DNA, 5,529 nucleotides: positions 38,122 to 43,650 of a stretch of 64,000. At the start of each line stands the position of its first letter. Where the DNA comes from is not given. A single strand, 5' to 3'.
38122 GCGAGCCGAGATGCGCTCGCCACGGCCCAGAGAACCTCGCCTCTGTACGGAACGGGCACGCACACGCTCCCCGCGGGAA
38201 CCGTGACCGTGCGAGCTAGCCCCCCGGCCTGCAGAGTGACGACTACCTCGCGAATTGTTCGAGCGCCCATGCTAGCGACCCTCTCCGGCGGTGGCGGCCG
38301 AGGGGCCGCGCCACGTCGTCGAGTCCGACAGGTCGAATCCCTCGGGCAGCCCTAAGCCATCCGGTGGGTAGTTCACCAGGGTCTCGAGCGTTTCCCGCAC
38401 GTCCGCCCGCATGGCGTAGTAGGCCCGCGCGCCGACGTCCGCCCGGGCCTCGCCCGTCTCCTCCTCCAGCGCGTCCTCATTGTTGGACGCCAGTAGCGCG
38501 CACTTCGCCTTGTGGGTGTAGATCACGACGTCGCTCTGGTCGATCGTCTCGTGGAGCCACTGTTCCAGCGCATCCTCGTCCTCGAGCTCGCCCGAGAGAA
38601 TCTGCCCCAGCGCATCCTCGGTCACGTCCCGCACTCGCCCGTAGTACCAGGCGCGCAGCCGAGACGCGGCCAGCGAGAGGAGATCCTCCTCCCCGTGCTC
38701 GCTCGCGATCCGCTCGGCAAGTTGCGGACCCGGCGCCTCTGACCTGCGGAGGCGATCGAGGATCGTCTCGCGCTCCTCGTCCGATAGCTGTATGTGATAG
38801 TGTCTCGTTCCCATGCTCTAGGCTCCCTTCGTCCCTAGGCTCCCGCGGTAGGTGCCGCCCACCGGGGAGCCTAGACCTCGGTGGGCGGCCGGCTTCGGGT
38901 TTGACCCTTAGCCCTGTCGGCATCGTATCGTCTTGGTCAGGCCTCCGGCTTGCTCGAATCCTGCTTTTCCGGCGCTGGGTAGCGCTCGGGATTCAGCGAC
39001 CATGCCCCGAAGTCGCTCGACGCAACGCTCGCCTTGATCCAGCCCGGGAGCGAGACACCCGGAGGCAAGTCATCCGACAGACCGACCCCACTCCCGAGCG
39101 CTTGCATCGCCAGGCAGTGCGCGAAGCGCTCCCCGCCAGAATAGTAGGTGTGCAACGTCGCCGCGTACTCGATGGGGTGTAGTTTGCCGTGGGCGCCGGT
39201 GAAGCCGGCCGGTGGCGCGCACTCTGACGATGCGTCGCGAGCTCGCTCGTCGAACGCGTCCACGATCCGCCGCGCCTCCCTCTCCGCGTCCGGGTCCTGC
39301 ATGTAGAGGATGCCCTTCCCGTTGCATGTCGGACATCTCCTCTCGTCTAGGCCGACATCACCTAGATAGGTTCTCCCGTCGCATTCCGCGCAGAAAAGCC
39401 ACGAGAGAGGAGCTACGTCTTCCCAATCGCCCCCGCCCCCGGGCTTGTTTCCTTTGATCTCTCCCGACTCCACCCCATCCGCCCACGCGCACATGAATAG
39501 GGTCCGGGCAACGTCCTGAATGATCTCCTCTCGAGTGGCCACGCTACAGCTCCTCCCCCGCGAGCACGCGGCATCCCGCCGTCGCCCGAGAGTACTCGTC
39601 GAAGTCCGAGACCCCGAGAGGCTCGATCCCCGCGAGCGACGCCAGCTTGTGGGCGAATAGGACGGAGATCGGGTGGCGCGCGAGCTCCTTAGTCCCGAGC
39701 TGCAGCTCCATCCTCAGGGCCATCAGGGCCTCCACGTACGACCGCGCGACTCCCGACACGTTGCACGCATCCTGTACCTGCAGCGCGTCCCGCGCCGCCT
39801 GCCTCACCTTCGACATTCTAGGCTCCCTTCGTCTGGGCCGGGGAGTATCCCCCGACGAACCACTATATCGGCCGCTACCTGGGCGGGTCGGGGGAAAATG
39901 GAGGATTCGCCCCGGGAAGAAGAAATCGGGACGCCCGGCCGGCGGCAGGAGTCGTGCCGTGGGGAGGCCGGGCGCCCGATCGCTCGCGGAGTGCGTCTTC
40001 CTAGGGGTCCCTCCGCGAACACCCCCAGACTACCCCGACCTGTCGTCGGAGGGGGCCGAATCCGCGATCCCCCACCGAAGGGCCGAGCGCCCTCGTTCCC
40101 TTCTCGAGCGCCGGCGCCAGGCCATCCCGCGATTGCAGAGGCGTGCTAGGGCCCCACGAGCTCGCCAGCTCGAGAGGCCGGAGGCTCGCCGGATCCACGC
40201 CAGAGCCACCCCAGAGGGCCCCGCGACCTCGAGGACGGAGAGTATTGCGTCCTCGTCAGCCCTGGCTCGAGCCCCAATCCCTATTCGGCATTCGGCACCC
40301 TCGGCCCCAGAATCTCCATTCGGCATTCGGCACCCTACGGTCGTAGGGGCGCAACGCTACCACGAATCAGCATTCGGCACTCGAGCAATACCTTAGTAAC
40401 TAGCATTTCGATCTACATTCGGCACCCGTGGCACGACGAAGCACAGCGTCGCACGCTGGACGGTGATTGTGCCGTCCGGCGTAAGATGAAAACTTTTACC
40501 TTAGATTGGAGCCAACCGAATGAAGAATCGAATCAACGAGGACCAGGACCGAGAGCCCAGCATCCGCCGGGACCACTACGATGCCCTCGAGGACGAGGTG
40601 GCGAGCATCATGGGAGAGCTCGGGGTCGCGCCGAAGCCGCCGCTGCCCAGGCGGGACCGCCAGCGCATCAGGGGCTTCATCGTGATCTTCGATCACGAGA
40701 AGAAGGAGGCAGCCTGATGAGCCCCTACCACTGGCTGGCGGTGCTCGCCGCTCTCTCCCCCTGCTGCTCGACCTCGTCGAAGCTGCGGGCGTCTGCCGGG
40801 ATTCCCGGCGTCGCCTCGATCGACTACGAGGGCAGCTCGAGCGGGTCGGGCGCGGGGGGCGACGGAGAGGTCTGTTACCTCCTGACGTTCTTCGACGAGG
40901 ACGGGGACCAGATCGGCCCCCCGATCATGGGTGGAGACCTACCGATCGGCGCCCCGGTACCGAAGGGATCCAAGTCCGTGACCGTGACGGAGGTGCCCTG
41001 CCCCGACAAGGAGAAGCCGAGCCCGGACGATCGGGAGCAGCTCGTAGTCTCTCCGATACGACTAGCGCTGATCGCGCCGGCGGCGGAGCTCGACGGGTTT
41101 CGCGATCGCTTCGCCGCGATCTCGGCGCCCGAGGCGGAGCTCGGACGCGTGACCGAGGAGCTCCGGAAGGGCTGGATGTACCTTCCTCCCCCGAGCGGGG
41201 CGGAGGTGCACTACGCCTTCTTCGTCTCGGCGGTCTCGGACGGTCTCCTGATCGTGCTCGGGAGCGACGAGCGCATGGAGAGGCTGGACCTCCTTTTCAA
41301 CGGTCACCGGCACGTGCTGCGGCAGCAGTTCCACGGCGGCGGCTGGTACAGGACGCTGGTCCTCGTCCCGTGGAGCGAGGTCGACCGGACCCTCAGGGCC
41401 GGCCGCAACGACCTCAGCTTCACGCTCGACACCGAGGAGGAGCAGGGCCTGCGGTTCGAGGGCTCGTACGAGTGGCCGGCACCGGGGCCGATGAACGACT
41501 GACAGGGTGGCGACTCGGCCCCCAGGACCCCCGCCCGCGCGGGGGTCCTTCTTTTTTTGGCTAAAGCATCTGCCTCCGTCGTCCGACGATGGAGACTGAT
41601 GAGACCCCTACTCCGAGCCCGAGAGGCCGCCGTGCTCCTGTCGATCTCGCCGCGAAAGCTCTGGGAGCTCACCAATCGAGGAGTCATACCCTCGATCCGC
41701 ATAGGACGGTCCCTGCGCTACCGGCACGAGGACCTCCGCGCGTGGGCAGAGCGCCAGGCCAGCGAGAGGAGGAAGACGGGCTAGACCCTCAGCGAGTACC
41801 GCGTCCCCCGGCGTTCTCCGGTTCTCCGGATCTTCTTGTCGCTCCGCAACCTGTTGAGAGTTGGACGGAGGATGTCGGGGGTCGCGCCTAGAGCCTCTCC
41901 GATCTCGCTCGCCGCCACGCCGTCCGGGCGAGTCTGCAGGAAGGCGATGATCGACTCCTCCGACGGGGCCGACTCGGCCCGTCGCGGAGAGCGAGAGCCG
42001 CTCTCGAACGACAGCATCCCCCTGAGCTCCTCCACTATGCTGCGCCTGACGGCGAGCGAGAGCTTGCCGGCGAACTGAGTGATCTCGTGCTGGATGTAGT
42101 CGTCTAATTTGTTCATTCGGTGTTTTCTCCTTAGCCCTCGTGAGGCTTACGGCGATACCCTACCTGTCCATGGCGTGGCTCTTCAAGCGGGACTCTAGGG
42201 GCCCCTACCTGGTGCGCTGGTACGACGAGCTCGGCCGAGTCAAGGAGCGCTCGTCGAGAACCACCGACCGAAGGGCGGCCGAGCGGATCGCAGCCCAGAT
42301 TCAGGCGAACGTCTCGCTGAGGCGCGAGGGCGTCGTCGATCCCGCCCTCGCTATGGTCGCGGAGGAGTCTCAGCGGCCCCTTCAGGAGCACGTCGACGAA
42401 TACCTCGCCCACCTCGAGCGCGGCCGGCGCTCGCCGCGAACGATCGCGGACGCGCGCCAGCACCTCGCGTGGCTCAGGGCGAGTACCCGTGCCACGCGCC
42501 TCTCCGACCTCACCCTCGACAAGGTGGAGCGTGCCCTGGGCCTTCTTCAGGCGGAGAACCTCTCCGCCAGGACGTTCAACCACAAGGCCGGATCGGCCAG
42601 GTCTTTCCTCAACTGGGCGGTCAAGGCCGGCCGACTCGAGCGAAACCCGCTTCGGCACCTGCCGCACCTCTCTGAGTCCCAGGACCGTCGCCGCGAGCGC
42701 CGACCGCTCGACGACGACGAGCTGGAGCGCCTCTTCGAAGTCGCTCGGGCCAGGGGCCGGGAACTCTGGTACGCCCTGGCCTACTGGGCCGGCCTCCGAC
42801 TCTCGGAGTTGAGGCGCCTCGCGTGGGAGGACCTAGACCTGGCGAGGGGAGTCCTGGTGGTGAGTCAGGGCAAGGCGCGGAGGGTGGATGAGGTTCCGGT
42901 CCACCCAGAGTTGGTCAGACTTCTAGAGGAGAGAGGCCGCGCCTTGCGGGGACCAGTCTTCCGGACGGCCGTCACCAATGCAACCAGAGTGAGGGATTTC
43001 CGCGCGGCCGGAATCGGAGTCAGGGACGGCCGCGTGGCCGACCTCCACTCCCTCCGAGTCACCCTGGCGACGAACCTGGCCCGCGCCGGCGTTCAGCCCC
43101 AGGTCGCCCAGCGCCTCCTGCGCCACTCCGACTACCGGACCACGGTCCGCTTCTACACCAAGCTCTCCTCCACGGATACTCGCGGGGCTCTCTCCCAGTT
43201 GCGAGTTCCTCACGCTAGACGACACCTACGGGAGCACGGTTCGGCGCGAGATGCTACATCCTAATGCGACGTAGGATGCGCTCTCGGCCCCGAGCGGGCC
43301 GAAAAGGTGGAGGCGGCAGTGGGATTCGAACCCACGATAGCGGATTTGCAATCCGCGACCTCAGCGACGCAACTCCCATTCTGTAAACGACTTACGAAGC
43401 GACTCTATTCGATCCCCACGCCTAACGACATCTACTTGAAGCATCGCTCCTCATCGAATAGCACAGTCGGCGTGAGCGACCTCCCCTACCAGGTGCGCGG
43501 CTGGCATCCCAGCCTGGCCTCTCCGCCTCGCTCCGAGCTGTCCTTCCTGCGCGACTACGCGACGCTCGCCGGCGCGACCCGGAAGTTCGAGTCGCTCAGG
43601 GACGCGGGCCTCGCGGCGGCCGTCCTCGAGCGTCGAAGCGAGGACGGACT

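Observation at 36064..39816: Early-left operon of small unknown proteins, including a very acidic 180-aa candidate DNA-mimic: possible anti-defence cassette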

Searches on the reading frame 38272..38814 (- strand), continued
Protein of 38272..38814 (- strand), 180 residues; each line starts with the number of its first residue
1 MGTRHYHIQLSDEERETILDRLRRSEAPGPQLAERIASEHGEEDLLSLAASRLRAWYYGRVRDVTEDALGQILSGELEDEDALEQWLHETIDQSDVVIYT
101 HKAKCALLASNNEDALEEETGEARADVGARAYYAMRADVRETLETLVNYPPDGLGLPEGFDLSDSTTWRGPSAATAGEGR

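Call 75: search_protein_families(library=pfam, proteins=[L002:1936-2547:+, L002:2995-3420:+, L002:3571-4101:+, L002:4512-4847:+, L002:5365-5829:+, L002:6089-6415:+, L002:6412-7239:+, L002:7657-8130:+, L002:8161-8616:+, L002:8212-11205:-], max_evalue=0.001)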
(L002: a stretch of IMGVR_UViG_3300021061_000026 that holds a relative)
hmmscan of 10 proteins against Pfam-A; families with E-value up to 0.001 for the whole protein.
L002:1936-2547:+ (203 aa): 2 families
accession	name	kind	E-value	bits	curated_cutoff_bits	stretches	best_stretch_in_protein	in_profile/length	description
PF00149.33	Metallophos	-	7.3e-09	36.8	21.5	1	4-184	3-159/191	Calcineurin-like phosphoesterase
PF12850.12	Metallophos_2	-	1.8e-07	31.7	27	1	5-131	4-117/154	Calcineurin-like phosphoesterase superfamily domain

L002:2995-3420:+ (141 aa): 2 families
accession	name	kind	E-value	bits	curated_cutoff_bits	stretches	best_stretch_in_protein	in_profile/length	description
PF12728.13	HTH_17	-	1.9e-09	38.1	27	1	84-132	1-49/51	Helix-turn-helix domain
PF21531.3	Rv2175c_wHTH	-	4.1e-05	23.9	27.1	1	83-110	14-41/57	DNA-binding protein Rv2175c, wHTH domain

L002:3571-4101:+ (176 aa): 0 families

L002:4512-4847:+ (111 aa): 0 families

L002:5365-5829:+ (154 aa): 0 families

L002:6089-6415:+ (108 aa): 0 families

L002:6412-7239:+ (275 aa): 1 family
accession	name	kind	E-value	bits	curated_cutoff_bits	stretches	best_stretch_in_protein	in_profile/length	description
PF00239.26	Resolvase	-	7.7e-25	88.1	23.3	1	6-155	2-143/145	Resolvase, N terminal domain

L002:7657-8130:+ (157 aa): 1 family
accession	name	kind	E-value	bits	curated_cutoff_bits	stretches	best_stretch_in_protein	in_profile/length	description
PF16135.10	TDBD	-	0.00018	21.8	23.6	0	46-58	8-20/52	Tify domain binding domain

L002:8161-8616:+ (151 aa): 0 families

L002:8212-11205:- (997 aa): 0 families

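Call 82: search_dna_similar(query=P0041, collection=phages, mode=protein, max_evalue=0.01, max_rows=30)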
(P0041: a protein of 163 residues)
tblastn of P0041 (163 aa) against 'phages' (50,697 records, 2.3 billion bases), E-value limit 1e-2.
No match.

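Call 83: search_dna_similar(query=P0052, collection=phages, mode=protein, max_evalue=0.01, max_rows=30)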
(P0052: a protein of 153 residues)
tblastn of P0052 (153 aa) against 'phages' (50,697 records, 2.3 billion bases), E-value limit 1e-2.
No match.

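Call 98: search_protein_families(library=pfam, proteins=[L001:7778-8257:+, L001:8945-9781:+, L001:9778-10287:+, L001:10284-10631:+, L001:10894-12390:+, L006:7474-8253:+, L006:9613-9864:+, L007:1768-2355:+, L007:2414-3187:+], max_evalue=0.05)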
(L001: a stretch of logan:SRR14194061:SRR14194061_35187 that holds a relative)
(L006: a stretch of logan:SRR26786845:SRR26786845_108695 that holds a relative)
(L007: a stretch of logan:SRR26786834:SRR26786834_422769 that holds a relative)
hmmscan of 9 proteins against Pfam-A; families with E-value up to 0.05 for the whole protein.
L001:7778-8257:+ (159 aa): 1 family
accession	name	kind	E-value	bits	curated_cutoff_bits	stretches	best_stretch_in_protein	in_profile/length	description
PF04448.17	DUF551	-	0.0011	20.2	22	1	68-85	50-67/68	Protein of unknown function (DUF551)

L001:8945-9781:+ (278 aa): 0 families

L001:9778-10287:+ (169 aa): 0 families

L001:10284-10631:+ (115 aa): 0 families

L001:10894-12390:+ (498 aa): 0 families

L006:7474-8253:+ (259 aa): 0 families

L006:9613-9864:+ (83 aa): 1 family
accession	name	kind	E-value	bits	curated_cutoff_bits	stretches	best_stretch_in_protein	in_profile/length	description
PF04448.17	DUF551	-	0.016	16.5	22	1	33-83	26-68/68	Protein of unknown function (DUF551)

L007:1768-2355:+ (195 aa): 1 family
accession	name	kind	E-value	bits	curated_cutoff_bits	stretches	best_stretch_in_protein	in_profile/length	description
PF03167.25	UDG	-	4e-05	24.2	24.3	1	5-144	11-132/141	Uracil DNA glycosylase superfamily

L007:2414-3187:+ (257 aa): 0 families

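Call 109: find_related_loci(query=A4, collection=viral_contigs, flank=6000)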
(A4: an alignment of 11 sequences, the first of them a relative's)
Query A4 (180 aa) in viral_contigs; peptide patterns used: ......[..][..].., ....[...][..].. (x = any residue, [..] = any of these).
123 stretches matched a pattern; 5 encode a relative of the query (tblastn E <= 1e-3); 5 distinct loci.
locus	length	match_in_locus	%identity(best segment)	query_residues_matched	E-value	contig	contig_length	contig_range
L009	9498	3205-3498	46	46-144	8e-23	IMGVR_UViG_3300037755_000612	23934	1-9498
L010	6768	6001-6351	36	46-157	2e-11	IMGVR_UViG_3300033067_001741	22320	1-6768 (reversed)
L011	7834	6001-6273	35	57-143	3e-7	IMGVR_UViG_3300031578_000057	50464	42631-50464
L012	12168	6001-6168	39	87-136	1e-5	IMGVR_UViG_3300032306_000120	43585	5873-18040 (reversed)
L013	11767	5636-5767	43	61-104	2e-5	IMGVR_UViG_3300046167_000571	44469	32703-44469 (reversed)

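Call 111: search_protein_families(library=pfam, proteins=[L009:850-1410:+, L009:1407-2198:+, L009:3628-4449:+, L009:5941-6633:+, L010:5743-6573:+, L010:3575-4015:+, L010:5245-5670:+, L011:5974-6726:+, L011:7085-7834:+, L011:5097-5573:+], max_evalue=0.01)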
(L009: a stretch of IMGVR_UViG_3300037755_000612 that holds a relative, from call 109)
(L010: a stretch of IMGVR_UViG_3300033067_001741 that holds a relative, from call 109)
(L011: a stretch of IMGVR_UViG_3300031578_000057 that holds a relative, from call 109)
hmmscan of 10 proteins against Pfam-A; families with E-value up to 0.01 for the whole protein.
L009:850-1410:+ (186 aa): 0 families

L009:1407-2198:+ (263 aa): 0 families

L009:3628-4449:+ (273 aa): 3 families
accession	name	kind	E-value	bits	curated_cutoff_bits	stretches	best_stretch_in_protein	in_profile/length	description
PF00805.28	Pentapeptide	-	1e-23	83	20.2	2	73-112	1-40/40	Pentapeptide repeats (8 copies)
PF13576.12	Pentapeptide_3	-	3e-07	31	27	1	87-119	3-37/48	Pentapeptide repeats (9 copies)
PF13599.13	Pentapeptide_4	-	0.0013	19.2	38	1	75-138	13-76/78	Pentapeptide repeat region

L009:5941-6633:+ (230 aa): 1 family
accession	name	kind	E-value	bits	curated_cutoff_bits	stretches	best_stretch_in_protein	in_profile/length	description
PF00239.26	Resolvase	-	2.8e-38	131.7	23.3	1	11-159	1-144/145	Resolvase, N terminal domain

L010:5743-6573:+ (276 aa): 1 family
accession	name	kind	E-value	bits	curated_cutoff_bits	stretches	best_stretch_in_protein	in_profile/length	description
PF01258.23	zf-dskA_traR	-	7.1e-05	23.2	24.9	0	245-262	5-22/36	Prokaryotic dksA/traR C4-type zinc finger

L010:3575-4015:+ (146 aa): 0 families

L010:5245-5670:+ (141 aa): 0 families

L011:5974-6726:+ (250 aa): 0 families

L011:7085-7834:+ (249 aa): 0 families

L011:5097-5573:+ (158 aa): 0 families

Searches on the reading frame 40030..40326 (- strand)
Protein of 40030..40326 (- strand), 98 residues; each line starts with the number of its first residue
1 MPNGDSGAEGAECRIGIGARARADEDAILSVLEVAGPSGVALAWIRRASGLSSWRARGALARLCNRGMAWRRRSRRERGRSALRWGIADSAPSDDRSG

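Call 98: search_protein_families(library=pfam, proteins=[window:40030-40326:-], max_evalue=0.05)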
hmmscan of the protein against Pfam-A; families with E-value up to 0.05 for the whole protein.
window:40030-40326:- (98 aa): 1 family
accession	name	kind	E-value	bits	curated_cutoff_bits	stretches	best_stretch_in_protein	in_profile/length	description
PF07219.19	HemY_N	-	0.0089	16.6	31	1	51-90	31-70/107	HemY protein N-terminus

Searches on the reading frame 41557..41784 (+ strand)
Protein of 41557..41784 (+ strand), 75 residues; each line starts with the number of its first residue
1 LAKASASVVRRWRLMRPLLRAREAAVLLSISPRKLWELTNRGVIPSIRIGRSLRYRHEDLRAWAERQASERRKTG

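Call 11: search_protein_families(library=pfam, proteins=[window:41557-41784:+], max_evalue=0.01)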
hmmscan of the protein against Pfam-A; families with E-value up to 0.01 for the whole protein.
window:41557-41784:+ (75 aa): 1 family
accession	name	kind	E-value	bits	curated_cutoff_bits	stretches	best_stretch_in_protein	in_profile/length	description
PF12728.13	HTH_17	-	2.2e-13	50.7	27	1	18-67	1-50/51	Helix-turn-helix domain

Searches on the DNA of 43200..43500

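Call 87: search_rna_families(source=window, start=43200, end=43500, threshold=evalue, max_evalue=1, show_alignments=1)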
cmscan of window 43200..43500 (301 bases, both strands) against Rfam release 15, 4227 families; matches with E-value up to 1: 3.
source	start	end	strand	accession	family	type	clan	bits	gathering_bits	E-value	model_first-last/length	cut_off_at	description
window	43311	43374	-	RF00005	tRNA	Gene; tRNA;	CL00001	26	29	0.0019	1-71/71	no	tRNA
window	43314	43348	+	RF04351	Plastid-psbl-rps4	Cis-reg;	-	25.7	68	0.002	1-53/53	no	Plastid-psbl-rps4 3UTR RNA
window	43342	43368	-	RF01107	SBRMV1_UPD-PKf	Cis-reg;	-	19.8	39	0.2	1-27/27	no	Pseudoknot of upstream pseudoknot domain (UPD) of the 3'UTR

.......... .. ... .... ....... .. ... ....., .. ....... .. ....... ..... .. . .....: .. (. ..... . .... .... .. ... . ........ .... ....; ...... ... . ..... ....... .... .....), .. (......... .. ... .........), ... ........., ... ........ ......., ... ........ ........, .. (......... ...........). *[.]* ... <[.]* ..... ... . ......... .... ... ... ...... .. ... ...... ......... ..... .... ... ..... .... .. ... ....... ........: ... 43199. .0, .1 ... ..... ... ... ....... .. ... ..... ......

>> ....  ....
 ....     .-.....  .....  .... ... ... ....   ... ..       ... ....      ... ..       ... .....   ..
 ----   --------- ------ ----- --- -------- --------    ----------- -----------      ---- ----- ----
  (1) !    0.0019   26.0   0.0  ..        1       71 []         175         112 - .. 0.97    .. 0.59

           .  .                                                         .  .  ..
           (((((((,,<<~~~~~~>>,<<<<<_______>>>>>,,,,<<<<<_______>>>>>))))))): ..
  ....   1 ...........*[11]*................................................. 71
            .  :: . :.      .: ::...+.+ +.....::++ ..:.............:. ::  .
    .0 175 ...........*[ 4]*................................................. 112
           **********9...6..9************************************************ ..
